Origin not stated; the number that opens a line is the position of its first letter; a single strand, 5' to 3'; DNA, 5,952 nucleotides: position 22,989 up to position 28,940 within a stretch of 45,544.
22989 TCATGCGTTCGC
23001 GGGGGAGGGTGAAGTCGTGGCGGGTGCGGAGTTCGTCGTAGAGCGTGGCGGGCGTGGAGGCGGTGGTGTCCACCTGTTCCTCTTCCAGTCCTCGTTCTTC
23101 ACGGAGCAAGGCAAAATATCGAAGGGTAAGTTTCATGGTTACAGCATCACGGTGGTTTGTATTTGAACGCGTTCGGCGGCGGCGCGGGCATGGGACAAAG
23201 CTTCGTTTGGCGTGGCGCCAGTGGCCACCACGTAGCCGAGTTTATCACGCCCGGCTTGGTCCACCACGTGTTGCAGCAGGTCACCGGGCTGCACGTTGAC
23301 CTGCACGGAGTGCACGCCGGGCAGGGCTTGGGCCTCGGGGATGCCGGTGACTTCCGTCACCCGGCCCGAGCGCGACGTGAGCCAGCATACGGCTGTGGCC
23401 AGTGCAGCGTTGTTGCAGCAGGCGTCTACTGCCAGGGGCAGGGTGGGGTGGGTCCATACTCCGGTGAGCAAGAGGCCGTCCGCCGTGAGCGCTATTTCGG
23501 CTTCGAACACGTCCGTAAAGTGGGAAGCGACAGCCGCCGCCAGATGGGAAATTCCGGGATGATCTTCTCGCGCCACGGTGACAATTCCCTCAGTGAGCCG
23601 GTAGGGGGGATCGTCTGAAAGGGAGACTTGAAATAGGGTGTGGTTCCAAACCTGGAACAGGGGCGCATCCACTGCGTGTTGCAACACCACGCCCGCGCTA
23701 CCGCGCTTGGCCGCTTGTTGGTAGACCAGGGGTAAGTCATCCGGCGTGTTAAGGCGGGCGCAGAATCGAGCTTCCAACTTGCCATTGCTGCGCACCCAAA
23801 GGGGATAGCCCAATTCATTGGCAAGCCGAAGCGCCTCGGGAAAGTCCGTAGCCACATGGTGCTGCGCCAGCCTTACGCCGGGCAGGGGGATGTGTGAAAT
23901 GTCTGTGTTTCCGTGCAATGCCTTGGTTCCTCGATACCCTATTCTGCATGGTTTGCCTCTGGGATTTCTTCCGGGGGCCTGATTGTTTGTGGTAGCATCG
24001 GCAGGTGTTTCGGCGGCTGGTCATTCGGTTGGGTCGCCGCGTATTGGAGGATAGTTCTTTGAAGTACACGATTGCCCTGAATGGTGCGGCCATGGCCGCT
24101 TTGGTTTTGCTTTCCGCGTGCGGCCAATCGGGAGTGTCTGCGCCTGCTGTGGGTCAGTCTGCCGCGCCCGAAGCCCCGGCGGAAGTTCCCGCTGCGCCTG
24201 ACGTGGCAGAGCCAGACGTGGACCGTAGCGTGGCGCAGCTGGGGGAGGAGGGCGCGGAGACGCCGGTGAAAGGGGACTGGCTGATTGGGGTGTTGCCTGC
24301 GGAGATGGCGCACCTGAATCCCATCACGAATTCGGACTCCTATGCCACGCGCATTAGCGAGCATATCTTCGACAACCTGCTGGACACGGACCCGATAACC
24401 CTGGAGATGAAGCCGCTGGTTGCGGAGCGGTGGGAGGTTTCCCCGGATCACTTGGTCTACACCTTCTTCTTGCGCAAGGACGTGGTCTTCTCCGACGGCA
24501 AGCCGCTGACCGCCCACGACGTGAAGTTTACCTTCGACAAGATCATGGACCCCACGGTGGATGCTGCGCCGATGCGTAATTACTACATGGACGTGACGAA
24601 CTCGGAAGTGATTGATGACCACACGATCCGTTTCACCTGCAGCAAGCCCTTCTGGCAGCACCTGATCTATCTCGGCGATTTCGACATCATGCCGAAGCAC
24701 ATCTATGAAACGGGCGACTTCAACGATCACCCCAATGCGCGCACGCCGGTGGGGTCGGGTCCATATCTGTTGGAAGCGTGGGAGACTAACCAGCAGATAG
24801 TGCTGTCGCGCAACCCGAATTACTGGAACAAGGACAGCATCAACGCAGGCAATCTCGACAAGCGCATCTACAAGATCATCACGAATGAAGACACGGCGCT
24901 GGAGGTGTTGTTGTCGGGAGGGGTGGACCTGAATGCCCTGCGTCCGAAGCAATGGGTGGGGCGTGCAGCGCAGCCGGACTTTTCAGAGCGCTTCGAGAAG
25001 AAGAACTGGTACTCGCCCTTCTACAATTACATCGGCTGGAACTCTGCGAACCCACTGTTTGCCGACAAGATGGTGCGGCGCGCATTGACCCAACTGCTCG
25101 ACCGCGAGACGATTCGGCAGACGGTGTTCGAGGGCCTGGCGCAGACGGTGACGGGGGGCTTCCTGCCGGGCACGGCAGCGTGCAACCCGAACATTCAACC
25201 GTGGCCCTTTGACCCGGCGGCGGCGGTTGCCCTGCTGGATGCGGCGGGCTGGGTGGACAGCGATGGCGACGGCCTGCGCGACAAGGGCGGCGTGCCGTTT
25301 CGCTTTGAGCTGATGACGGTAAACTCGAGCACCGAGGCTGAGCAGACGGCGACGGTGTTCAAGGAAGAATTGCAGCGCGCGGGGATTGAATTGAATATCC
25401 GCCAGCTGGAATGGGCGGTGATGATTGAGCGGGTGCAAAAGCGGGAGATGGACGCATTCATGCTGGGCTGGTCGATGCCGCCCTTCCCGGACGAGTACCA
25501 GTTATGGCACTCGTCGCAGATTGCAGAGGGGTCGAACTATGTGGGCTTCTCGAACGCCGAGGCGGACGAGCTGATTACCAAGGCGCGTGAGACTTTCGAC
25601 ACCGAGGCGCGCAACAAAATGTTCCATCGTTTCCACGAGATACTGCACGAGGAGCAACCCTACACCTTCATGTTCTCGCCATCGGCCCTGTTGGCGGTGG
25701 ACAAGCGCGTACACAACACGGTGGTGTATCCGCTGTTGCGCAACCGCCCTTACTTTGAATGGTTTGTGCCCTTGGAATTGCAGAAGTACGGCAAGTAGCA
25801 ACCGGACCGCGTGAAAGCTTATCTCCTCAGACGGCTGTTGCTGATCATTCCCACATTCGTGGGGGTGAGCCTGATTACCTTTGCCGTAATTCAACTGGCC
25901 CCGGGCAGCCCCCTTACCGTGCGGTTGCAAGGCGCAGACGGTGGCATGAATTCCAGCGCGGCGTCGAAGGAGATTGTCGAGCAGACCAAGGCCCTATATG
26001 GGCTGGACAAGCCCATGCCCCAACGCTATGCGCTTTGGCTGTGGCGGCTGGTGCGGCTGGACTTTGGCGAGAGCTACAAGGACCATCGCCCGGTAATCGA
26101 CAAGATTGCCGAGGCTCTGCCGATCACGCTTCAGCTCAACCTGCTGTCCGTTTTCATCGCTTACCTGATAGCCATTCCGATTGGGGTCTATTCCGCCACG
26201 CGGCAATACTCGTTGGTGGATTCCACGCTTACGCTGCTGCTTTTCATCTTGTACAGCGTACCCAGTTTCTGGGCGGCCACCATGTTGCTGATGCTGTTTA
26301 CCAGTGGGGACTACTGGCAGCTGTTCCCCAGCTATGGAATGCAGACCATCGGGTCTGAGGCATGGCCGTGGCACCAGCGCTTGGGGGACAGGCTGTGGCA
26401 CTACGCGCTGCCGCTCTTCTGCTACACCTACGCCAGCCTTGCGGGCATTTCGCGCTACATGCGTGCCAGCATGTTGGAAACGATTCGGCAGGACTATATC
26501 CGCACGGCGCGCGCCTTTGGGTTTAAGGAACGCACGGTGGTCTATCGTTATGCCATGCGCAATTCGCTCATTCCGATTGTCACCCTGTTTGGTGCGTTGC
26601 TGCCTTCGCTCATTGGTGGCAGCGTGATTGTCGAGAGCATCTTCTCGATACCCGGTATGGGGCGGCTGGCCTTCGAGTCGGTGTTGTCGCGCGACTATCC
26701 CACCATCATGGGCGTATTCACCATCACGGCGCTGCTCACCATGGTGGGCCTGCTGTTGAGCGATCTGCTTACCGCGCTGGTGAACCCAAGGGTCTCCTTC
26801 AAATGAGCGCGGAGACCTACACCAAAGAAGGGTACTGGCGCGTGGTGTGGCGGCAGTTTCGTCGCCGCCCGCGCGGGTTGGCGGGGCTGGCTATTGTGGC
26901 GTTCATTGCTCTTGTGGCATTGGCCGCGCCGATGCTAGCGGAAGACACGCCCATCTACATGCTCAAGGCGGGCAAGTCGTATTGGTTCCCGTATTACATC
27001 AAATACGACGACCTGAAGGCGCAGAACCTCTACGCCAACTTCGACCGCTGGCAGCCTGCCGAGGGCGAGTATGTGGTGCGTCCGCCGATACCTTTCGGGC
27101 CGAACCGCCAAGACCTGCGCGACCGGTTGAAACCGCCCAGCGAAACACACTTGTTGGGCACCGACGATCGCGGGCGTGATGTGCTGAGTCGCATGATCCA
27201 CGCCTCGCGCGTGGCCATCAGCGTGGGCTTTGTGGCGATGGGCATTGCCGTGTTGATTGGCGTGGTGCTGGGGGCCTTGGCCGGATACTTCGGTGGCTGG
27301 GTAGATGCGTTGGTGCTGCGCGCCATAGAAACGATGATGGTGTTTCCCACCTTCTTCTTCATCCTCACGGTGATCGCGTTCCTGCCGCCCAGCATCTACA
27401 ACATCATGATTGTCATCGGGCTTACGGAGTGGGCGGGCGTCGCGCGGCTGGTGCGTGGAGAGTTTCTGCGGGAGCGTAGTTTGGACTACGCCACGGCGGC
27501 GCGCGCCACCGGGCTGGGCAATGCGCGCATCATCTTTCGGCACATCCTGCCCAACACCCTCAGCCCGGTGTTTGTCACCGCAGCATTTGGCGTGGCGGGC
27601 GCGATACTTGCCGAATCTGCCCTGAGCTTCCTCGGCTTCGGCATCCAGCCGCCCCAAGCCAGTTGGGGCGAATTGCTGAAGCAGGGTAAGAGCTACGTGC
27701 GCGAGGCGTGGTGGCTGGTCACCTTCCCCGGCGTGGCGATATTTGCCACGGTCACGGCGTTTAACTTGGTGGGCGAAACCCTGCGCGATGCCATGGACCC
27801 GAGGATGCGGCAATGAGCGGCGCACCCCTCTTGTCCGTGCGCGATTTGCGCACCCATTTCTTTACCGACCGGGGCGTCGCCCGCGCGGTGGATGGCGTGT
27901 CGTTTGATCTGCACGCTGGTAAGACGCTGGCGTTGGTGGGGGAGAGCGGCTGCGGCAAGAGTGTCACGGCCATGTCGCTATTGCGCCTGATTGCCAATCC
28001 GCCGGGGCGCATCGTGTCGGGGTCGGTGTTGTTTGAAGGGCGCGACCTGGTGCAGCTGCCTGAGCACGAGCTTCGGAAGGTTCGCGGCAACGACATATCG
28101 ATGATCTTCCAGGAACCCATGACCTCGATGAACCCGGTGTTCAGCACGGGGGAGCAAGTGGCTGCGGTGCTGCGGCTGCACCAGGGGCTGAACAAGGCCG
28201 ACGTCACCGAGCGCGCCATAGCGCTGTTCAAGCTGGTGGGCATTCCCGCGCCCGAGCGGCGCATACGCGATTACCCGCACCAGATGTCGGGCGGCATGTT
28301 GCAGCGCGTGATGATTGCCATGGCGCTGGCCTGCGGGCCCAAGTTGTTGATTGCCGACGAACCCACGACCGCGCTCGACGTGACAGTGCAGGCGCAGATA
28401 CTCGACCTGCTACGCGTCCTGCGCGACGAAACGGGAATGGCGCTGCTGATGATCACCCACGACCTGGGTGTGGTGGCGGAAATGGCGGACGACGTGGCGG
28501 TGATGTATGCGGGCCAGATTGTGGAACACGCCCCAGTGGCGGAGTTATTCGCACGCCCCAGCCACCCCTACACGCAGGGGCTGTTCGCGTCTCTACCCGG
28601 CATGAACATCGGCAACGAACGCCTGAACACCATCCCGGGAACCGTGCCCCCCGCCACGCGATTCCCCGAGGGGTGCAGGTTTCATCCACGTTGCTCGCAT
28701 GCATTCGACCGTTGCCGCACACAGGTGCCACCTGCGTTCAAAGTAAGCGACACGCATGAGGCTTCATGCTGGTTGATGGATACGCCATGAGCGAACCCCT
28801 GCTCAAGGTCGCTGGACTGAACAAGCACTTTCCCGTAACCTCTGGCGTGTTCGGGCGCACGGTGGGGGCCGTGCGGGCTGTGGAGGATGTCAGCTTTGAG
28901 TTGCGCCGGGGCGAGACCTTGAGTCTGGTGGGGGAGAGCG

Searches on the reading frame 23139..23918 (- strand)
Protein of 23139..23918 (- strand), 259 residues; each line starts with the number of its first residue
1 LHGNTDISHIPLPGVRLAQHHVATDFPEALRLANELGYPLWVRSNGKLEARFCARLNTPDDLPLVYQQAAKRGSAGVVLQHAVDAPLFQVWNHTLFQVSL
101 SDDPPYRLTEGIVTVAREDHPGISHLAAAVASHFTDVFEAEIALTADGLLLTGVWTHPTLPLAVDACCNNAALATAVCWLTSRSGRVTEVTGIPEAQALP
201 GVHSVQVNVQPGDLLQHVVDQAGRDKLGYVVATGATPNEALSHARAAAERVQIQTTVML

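Call 7: search_protein_families(library=pfam, proteins=[window:23139-23918:-], max_evalue=0.001)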
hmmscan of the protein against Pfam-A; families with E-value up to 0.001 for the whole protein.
window:23139-23918:- (259 aa): 1 family
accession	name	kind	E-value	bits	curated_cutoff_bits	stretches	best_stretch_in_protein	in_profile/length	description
PF18603.7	LAL_C2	-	7.3e-21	74.7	29.4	1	179-255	2-77/78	L-amino acid ligase C-terminal domain 2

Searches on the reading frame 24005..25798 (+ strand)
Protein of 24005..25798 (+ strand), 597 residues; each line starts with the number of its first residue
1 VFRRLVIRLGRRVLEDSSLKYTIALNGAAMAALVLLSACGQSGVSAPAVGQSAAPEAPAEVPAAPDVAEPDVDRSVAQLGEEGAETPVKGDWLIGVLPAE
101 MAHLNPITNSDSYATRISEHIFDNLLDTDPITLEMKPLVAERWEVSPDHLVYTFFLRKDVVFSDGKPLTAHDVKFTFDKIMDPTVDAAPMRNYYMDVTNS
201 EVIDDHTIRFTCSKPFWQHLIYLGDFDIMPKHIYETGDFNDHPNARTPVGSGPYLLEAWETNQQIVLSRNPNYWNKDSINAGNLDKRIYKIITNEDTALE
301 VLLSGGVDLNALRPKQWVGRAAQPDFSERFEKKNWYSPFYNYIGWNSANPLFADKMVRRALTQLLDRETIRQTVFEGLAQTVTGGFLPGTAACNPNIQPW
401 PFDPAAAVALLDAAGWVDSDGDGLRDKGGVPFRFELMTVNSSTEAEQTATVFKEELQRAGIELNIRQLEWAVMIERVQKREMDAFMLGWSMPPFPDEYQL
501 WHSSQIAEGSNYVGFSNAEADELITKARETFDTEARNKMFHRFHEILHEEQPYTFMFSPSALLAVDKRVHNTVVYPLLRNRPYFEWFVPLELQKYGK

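Call 7: search_protein_families(library=pfam, proteins=[window:24005-25798:+], max_evalue=0.001)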
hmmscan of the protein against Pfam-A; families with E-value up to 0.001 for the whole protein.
window:24005-25798:+ (597 aa): 1 family
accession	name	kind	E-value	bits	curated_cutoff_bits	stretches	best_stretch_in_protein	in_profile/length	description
PF00496.27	SBP_bac_5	-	5.9e-87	292.6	32.4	1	134-503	1-360/368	Bacterial extracellular solute-binding proteins, family 5 Middle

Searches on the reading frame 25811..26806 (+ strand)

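Call 7: search_protein_families(library=pfam, proteins=[window:25811-26806:+], max_evalue=0.001)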
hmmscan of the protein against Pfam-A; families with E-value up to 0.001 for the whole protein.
window:25811-26806:+ (331 aa): 2 families
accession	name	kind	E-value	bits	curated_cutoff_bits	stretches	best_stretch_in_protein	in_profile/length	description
PF00528.27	BPD_transp_1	-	4.8e-36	124.6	26.4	1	121-329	1-183/184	Binding-protein-dependent transport system inner membrane component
PF19300.4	BPD_transp_1_N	-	3.9e-07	30.7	23.8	1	1-109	1-113/114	Binding-prot-dependent transport system membrane comp, N-term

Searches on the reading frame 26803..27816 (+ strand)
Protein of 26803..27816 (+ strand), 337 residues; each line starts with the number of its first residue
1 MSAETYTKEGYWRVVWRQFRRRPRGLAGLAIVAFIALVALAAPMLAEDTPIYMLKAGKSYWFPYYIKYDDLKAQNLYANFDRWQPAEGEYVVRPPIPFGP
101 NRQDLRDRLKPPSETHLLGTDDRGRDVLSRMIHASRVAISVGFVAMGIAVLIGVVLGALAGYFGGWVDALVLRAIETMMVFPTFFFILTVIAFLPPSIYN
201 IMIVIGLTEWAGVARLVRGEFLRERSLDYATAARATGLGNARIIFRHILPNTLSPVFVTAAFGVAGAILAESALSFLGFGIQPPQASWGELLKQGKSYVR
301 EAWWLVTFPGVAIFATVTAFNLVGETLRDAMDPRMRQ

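Call 7: search_protein_families(library=pfam, proteins=[window:26803-27816:+], max_evalue=0.001)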
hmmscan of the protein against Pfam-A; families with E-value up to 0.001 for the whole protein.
window:26803-27816:+ (337 aa): 2 families
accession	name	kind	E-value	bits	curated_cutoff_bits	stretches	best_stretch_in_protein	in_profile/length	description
PF00528.27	BPD_transp_1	-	6.5e-31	107.9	26.4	1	153-337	1-184/184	Binding-protein-dependent transport system inner membrane component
PF12911.12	OppC_N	-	2e-11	44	23.9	1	11-50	2-41/53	N-terminal TM domain of oligopeptide transport permease C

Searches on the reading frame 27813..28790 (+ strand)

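Call 7: search_protein_families(library=pfam, proteins=[window:27813-28790:+], max_evalue=0.001)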
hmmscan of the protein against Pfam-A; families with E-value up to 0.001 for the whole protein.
window:27813-28790:+ (325 aa): 5 families
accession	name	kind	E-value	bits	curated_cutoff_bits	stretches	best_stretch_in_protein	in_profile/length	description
PF00005.33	ABC_tran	-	7.4e-29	101.5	25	1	27-186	2-137/137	ABC transporter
PF08352.17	oligo_HPY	-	2.4e-20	73.1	27.1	1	237-301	1-65/65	Oligopeptide/dipeptide transporter, C-terminal region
PF13304.12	AAA_21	-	6.7e-06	26.8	27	1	153-221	233-303/304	AAA domain, putative AbiEii toxin, Type IV TA system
PF13401.12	AAA_22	-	0.0005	20.8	27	0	38-214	7-121/130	AAA domain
PF02463.25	SMC_N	-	0.00068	19.6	40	0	38-232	26-213/220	RecF/RecN/SMC N terminal domain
